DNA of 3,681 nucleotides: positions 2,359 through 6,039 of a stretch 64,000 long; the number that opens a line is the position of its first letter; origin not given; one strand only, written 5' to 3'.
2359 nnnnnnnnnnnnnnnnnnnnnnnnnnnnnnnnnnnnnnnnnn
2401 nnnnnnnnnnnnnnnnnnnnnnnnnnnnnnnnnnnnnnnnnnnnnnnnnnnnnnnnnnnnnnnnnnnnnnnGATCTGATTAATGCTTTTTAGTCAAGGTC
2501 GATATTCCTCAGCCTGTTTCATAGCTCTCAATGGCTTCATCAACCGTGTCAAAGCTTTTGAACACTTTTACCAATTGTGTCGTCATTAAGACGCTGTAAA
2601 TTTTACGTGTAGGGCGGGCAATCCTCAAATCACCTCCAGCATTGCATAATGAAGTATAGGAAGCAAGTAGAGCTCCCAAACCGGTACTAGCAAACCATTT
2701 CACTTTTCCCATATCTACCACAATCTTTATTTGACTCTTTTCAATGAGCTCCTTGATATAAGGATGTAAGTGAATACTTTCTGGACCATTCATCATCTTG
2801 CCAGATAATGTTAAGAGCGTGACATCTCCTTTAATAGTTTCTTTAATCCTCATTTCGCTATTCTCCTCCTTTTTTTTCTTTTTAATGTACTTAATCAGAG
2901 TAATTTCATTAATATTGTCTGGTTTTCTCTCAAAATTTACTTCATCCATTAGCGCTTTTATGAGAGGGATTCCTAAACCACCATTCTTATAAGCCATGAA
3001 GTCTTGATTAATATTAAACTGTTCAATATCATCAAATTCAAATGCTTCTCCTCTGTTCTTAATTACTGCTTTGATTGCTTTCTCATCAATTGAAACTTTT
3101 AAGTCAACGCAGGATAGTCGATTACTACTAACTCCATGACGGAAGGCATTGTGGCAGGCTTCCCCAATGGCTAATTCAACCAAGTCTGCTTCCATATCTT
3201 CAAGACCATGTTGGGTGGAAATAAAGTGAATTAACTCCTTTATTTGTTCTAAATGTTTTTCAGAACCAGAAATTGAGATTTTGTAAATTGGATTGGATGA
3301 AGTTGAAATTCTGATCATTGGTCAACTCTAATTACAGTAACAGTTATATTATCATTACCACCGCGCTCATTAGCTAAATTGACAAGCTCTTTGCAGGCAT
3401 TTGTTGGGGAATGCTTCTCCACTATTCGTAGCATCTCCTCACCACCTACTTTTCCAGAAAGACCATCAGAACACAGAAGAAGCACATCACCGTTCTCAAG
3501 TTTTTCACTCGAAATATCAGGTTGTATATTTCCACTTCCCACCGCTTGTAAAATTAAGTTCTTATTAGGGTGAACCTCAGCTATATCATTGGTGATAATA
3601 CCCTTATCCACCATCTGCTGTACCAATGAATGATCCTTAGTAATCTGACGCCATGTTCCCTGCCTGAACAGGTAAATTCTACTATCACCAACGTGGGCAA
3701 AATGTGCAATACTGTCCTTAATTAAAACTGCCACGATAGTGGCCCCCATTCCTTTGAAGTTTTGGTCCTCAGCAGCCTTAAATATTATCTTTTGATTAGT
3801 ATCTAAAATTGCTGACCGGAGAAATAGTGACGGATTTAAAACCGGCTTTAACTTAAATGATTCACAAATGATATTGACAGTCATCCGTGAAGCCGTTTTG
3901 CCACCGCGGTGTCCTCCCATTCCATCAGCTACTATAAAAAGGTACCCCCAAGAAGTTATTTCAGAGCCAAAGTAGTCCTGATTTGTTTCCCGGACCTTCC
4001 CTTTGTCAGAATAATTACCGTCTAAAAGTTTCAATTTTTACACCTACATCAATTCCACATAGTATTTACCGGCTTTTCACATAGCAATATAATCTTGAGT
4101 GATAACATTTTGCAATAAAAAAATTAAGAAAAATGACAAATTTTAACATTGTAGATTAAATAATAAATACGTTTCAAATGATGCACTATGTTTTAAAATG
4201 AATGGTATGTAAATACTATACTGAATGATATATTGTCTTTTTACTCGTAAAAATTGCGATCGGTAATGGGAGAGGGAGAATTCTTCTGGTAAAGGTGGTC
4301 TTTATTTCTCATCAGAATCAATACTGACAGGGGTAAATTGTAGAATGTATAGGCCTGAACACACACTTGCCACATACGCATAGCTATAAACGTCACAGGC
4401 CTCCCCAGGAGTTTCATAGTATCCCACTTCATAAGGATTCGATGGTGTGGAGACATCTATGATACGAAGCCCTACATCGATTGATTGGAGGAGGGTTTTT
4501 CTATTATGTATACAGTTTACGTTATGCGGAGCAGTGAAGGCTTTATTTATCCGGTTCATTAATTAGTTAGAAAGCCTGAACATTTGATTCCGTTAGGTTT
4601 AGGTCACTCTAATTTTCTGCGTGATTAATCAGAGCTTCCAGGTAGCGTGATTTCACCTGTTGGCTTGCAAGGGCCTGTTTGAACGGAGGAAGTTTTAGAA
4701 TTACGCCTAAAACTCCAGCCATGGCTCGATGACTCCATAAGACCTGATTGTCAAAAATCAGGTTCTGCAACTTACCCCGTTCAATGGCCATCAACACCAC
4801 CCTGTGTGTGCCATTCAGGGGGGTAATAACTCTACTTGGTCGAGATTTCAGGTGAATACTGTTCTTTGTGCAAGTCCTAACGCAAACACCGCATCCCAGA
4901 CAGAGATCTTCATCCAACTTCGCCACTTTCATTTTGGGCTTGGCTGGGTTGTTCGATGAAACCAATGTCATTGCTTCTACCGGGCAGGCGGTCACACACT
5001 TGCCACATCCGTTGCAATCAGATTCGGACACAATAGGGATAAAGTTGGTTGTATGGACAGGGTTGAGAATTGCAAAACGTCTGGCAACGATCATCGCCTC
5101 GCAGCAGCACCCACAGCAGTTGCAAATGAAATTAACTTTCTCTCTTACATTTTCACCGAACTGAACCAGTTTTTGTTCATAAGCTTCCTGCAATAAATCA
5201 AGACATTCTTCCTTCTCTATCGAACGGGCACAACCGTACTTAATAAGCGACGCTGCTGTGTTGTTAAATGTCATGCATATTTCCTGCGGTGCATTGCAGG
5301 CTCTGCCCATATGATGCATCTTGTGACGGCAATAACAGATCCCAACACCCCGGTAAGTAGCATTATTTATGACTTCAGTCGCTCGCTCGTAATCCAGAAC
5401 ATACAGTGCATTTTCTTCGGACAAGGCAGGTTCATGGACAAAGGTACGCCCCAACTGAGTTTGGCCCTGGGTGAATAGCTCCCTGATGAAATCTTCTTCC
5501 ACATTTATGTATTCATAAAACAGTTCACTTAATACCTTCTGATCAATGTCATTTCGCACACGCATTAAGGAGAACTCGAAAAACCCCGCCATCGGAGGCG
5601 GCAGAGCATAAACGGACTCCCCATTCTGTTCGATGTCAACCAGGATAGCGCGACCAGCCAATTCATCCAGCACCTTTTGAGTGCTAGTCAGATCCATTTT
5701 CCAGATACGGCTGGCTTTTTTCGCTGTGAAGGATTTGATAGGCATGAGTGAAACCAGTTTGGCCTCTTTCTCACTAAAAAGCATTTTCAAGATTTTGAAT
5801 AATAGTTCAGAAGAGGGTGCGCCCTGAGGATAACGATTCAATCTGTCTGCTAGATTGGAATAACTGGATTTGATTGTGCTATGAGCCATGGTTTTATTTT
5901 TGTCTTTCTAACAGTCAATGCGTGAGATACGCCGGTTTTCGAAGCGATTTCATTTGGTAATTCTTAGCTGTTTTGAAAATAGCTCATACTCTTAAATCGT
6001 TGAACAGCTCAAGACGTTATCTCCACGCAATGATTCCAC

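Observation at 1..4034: Ser/Thr-signalling and partner-switching operon with a covalently fused RsbW-like kinase and STAS antagonist, and no sigma factor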

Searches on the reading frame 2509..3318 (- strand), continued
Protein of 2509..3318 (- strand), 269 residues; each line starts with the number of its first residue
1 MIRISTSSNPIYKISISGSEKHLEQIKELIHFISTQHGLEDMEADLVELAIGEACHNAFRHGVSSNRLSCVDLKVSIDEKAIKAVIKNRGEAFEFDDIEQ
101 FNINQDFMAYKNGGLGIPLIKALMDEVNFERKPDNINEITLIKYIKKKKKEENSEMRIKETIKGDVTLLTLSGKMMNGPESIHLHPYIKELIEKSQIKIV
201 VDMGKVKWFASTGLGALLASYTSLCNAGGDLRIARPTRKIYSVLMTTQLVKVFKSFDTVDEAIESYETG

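Call 61: search_protein_families(library=pfam, proteins=[L020:5659-8220:+, L020:8223-10484:+, L020:10540-13224:+], max_evalue=0.01)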
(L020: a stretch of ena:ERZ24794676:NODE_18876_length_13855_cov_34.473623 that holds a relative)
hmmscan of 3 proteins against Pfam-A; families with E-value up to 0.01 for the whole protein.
L020:5659-8220:+ (853 aa): 22 families
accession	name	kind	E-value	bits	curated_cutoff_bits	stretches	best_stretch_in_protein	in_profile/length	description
PF00069.31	Pkinase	-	6.2e-49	167.2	31.7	1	2-237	13-253/263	Protein kinase domain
PF07714.23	PK_Tyr_Ser-Thr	-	6.5e-37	127.7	23.1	1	4-237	15-250/258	Protein tyrosine and serine/threonine kinase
PF07719.23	TPR_2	-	9.6e-22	75.7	27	3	611-640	5-34/34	Tetratricopeptide repeat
PF00515.34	TPR_1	-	6.1e-21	73.8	27.8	2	613-640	7-34/34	Tetratricopeptide repeat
PF13181.12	TPR_8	-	1.5e-17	62.6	25.7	1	614-640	8-34/34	Tetratricopeptide repeat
PF13432.12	TPR_16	-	3.8e-15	56.5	32.7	1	579-640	3-64/65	Tetratricopeptide repeat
PF13428.12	TPR_14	-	1.7e-13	50.2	23.5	0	617-648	11-42/44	Tetratricopeptide repeat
PF13414.12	TPR_11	-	2.8e-12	46.6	26.8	0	477-504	8-35/42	TPR repeat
PF13431.12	TPR_17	-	3.6e-12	46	24.4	0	486-508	2-24/34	Tetratricopeptide repeat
PF14559.12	TPR_19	-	2.1e-11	44.4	25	1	621-670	5-53/68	Tetratricopeptide repeat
PF13424.12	TPR_12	-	2.7e-11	43.9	30.1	1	608-667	4-70/77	Tetratricopeptide repeat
PF17667.7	Pkinase_fungal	-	9.8e-07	28.3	24.1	1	90-176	288-377/387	Fungal protein kinase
PF25062.1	ARM_TT21_N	-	1.2e-06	28.9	40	0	493-601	56-160/222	Tetratricopeptide repeat protein 21 N-terminal ARM repeat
PF13174.12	TPR_6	-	4.3e-06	27.4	26.3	0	643-668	2-26/33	Tetratricopeptide repeat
PF14531.12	Kinase-like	-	1.1e-05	25.3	25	1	94-209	154-274/289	Kinase-like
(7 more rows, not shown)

L020:8223-10484:+ (753 aa): 21 families
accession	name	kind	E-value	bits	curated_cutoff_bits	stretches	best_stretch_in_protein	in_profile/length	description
PF00069.31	Pkinase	-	4.3e-51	174.3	31.7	1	11-257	1-252/263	Protein kinase domain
PF07714.23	PK_Tyr_Ser-Thr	-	4.9e-39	134.6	23.1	1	12-258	2-250/258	Protein tyrosine and serine/threonine kinase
PF07719.23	TPR_2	-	9.4e-22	75.7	27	2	621-649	3-31/34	Tetratricopeptide repeat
PF00515.34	TPR_1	-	2e-18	65.8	27.8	2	592-618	8-34/34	Tetratricopeptide repeat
PF13431.12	TPR_17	-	1.9e-17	62.4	24.4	2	460-489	1-30/34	Tetratricopeptide repeat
PF13181.12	TPR_8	-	1.6e-15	56.3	25.7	1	621-650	3-32/34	Tetratricopeptide repeat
PF13414.12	TPR_11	-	1e-14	54.4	26.8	2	593-631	2-40/42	TPR repeat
PF13424.12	TPR_12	-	1.8e-13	50.9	30.1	0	572-615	31-75/77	Tetratricopeptide repeat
PF13432.12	TPR_16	-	6.3e-12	46.2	32.7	1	592-650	4-62/65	Tetratricopeptide repeat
PF14559.12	TPR_19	-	2e-11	44.5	25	1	599-644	5-50/68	Tetratricopeptide repeat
PF13428.12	TPR_14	-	2.1e-10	40.7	23.5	0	621-659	3-41/44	Tetratricopeptide repeat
PF14531.12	Kinase-like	-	2.8e-08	33.8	25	1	106-233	142-277/289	Kinase-like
PF13176.12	TPR_7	-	5.9e-06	26.4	27.9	0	621-649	1-29/36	Tetratricopeptide repeat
PF13429.12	TPR_15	-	0.00016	21.6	26.2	1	622-721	149-245/280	Tetratricopeptide repeat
PF03109.22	ABC1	-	0.00044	19.9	22.9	1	61-157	119-215/244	ABC1 atypical kinase-like domain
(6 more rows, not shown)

L020:10540-13224:+ (894 aa): 21 families
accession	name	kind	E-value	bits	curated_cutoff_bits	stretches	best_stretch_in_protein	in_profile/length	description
PF00069.31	Pkinase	-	7.1e-47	160.4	31.7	1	39-285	1-252/263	Protein kinase domain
PF07714.23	PK_Tyr_Ser-Thr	-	1.8e-37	129.5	23.1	1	41-285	3-249/258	Protein tyrosine and serine/threonine kinase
PF00515.34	TPR_1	-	5.4e-19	67.6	27.8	1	653-678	8-33/34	Tetratricopeptide repeat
PF07719.23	TPR_2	-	5.4e-17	60.9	27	0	652-678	7-33/34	Tetratricopeptide repeat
PF13181.12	TPR_8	-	2.4e-14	52.6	25.7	0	653-678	8-33/34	Tetratricopeptide repeat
PF13431.12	TPR_17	-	1.8e-12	46.9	24.4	0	522-545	1-24/34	Tetratricopeptide repeat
PF14559.12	TPR_19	-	1.1e-11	45.3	25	1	775-813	7-45/68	Tetratricopeptide repeat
PF13432.12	TPR_16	-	3e-11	44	32.7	2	619-678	4-63/65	Tetratricopeptide repeat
PF13428.12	TPR_14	-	5.9e-11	42.4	23.5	0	506-541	7-42/44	Tetratricopeptide repeat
PF13424.12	TPR_12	-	7.4e-11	42.5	30.1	1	759-821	10-73/77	Tetratricopeptide repeat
PF13414.12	TPR_11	-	4.4e-10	39.5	26.8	1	511-541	5-35/42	TPR repeat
PF13176.12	TPR_7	-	5.1e-07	29.7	27.9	0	653-678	6-31/36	Tetratricopeptide repeat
PF14531.12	Kinase-like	-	1.1e-06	28.6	25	1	127-260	135-276/289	Kinase-like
PF23914.1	TPR_CcmH_CycH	-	1.5e-05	25.3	42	0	774-824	102-152/158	Cytochrome c-type biogenesis protein H TPR domain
PF13174.12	TPR_6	-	4.9e-05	24.1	26.3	0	511-532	10-32/33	Tetratricopeptide repeat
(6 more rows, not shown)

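Call 62: list_cluster_members(proteins=[P0031, P0034, P0035, P0046, P0061, P0070, P0085, P0106, P0071, P0088])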
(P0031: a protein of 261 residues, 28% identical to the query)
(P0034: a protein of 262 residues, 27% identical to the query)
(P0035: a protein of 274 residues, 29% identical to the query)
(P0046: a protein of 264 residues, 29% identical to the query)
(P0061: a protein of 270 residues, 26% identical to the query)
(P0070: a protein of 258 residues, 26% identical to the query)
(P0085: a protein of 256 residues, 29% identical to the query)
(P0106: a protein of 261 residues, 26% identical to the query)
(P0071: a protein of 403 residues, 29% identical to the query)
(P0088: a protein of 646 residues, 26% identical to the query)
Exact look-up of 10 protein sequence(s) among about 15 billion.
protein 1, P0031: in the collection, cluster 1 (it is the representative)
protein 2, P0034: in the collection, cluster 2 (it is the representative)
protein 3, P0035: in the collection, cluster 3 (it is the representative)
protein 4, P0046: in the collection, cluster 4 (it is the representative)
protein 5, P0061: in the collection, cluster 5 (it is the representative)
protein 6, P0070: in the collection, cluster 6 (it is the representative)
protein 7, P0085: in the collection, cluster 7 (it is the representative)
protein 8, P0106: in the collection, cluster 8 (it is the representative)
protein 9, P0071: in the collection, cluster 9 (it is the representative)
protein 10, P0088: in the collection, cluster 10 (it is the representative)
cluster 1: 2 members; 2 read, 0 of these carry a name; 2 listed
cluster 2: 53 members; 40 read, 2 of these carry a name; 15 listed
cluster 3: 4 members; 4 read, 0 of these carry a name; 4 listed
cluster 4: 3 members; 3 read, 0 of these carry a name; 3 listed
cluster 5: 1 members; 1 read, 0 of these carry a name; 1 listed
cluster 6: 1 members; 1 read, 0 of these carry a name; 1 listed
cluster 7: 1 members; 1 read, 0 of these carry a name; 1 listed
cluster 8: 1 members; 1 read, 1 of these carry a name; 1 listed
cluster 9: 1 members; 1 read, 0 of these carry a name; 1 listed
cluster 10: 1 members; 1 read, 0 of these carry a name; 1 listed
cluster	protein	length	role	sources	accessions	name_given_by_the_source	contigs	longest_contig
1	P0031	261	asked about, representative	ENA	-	-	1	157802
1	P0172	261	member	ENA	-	-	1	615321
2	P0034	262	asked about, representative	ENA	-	-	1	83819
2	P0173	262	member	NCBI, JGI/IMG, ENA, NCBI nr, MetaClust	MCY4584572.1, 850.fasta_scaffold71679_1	MAG: anti-sigma factor antagonist [Bryobacterales bacterium] | anti-sigma factor antagonist [Bryobacterales bacterium] | \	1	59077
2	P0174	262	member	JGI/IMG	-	anti-sigma B factor antagonist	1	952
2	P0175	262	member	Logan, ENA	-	-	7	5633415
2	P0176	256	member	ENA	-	-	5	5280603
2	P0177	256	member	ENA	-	-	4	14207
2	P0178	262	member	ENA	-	-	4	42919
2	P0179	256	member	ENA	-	-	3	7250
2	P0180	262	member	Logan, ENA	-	-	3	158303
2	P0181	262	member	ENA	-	-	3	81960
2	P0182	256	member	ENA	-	-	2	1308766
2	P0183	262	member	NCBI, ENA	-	-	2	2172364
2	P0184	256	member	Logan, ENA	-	-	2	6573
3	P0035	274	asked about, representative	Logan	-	-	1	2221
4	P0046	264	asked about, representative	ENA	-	-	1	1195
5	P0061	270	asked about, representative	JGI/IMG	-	-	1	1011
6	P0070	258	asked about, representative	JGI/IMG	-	-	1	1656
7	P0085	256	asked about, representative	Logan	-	-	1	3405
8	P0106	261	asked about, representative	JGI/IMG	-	anti-anti-sigma factor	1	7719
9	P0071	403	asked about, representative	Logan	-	-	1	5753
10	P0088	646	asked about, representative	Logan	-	-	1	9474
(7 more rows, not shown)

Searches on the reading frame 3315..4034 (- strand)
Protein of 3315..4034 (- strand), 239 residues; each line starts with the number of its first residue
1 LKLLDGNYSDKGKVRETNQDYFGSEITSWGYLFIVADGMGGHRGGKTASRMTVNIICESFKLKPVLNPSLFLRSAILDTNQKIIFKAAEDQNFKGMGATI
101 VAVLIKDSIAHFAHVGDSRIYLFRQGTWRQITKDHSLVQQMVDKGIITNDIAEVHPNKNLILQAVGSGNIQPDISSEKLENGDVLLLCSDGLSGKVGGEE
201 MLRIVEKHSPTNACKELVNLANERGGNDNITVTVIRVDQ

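Call 4: search_protein_families(library=pfam, proteins=[window:3315-4034:-], max_evalue=0.01)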
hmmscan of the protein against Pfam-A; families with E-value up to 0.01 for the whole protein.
window:3315-4034:- (239 aa): 3 families
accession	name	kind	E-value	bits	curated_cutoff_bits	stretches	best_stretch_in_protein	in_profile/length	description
PF13672.11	PP2C_2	-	1.7e-21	77.1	24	1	15-226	9-200/209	Protein phosphatase 2C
PF00481.26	PP2C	-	1.9e-15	57.7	20.3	1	31-136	35-141/255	Protein phosphatase 2C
PF07228.17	SpoIIE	-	4.2e-07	30.5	25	1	149-237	110-191/192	Stage II sporulation protein E (SpoIIE)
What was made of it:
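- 3315..4034 (-): Stand-alone PP2C Ser/Thr phosphatase (239 aa, TTG start). Its stop overlaps the next gene's ATG (ATGA at 3318-3315). Call 4 Pfam: PP2C_2 E=1.7e-21, PP2C E=1.9e-15.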

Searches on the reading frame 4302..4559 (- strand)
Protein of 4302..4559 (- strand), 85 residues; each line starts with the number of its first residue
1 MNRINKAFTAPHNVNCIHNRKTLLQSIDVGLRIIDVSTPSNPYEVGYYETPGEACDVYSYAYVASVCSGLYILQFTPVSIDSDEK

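Call 36: search_protein_families(library=pfam, proteins=[window:4302-4559:-], max_evalue=0.001)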
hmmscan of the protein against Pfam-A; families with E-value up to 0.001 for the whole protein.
window:4302-4559:- (85 aa): 1 family
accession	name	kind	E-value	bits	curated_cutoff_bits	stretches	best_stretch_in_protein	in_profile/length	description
PF08309.17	LVIVD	-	1.1e-06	28.2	20.2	1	30-50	22-42/42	LVIVD repeat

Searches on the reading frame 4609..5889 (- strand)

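Call 4: search_protein_families(library=pfam, proteins=[window:4609-5889:-], max_evalue=0.01)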
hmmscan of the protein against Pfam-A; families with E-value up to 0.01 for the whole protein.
window:4609-5889:- (426 aa): 12 families
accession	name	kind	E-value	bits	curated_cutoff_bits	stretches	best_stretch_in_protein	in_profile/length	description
PF12838.12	Fer4_7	-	6.3e-10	39.8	27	1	292-343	2-51/52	4Fe-4S dicluster domain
PF12837.12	Fer4_6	-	7.9e-10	38.7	25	2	285-306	2-23/24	4Fe-4S binding domain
PF00037.32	Fer4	-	1.8e-09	37.4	21.1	2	285-307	1-23/24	4Fe-4S binding domain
PF14697.11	Fer4_21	-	7.6e-09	36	35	2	287-346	3-58/59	4Fe-4S dicluster domain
PF13187.11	Fer4_9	-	1.8e-07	31.5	27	1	291-344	1-51/52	4Fe-4S dicluster domain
PF13237.11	Fer4_10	-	6.6e-06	26.4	25.5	1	286-340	3-52/53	4Fe-4S dicluster domain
PF12797.12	Fer4_2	-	3.7e-05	23.8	24.5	1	285-304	3-22/22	4Fe-4S binding domain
PF13183.11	Fer4_8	-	0.00087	20.2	27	1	290-343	3-67/68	4Fe-4S dicluster domain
PF12800.12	Fer4_4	-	0.003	18.2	24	1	290-304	2-16/17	4Fe-4S binding domain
PF25160.1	LdpA_Fe-S-bd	-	0.0082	16.3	27.6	0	325-349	23-47/49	LdpA Fe-S cluster-binding domain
PF13484.11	Fer4_16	-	0.0084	17.3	30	1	292-343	2-66/66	4Fe-4S double cluster binding domain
PF17179.9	Fer4_22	-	0.0086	17.3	27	0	287-305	76-94/95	4Fe-4S dicluster domain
